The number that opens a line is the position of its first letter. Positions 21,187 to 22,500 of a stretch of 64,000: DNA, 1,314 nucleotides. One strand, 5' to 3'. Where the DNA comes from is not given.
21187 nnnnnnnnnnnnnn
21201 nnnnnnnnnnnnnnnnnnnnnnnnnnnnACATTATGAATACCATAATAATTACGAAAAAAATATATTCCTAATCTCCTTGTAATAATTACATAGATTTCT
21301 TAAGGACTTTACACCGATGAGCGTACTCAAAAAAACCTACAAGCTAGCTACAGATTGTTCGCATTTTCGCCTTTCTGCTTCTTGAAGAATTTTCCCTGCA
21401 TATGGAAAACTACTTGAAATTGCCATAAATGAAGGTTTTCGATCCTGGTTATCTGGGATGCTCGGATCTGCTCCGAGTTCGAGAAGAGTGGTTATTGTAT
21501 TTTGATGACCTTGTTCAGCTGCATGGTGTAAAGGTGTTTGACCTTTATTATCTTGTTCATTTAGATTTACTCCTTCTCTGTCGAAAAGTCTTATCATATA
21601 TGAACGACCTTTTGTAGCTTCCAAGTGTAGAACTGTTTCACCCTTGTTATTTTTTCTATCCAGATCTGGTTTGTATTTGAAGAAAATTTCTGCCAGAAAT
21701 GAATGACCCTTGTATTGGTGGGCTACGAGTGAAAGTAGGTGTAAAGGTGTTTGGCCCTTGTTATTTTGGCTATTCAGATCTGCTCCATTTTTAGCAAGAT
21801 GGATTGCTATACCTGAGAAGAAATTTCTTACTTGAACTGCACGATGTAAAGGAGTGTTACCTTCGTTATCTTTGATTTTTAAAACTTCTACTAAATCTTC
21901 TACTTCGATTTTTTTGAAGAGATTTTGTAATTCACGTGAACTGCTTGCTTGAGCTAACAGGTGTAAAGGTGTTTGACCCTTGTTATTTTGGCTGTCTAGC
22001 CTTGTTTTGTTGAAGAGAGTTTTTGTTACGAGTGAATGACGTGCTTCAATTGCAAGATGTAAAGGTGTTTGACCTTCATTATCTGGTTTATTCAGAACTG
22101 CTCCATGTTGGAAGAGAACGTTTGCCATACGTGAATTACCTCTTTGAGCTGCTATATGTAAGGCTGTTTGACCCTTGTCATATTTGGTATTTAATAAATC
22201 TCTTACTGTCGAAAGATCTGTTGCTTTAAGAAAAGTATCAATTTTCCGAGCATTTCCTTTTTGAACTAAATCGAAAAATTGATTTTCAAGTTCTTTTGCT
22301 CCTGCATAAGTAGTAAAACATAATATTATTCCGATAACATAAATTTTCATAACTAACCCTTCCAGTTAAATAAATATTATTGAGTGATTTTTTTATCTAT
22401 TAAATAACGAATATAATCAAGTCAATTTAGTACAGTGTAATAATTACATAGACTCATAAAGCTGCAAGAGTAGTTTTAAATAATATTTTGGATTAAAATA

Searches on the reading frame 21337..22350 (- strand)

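Call 12: search_protein_families(library=pfam, proteins=[window:21337-22350:-])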
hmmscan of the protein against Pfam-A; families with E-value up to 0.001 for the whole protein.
window:21337-22350:- (337 aa): 7 families
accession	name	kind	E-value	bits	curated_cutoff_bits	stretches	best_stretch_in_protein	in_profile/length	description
PF12796.13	Ank_2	-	2.2e-39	134.3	27.3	3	213-300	7-90/90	Ankyrin repeats (3 copies)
PF00023.36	Ank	-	9.9e-36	120.2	21.1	2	270-301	2-33/33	Ankyrin repeat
PF13857.12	Ank_5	-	5.8e-34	116.2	27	4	53-100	9-56/56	Ankyrin repeats (many copies)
PF13637.12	Ank_4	-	4.1e-33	113.1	22.7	3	41-79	5-49/50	Ankyrin repeats (many copies)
PF13606.12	Ank_3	-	5.7e-24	81.7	22.3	0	60-87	2-29/30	Ankyrin repeat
PF24521.3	Ank_KRIT1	-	1.1e-08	35.3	80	1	33-133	18-126/149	KRIT1 ankyrin-repeats domain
PF24407.1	HTH_upst_double_PIN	-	2.1e-06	28.4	27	0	52-73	17-38/70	HTH_upstream_double_PIN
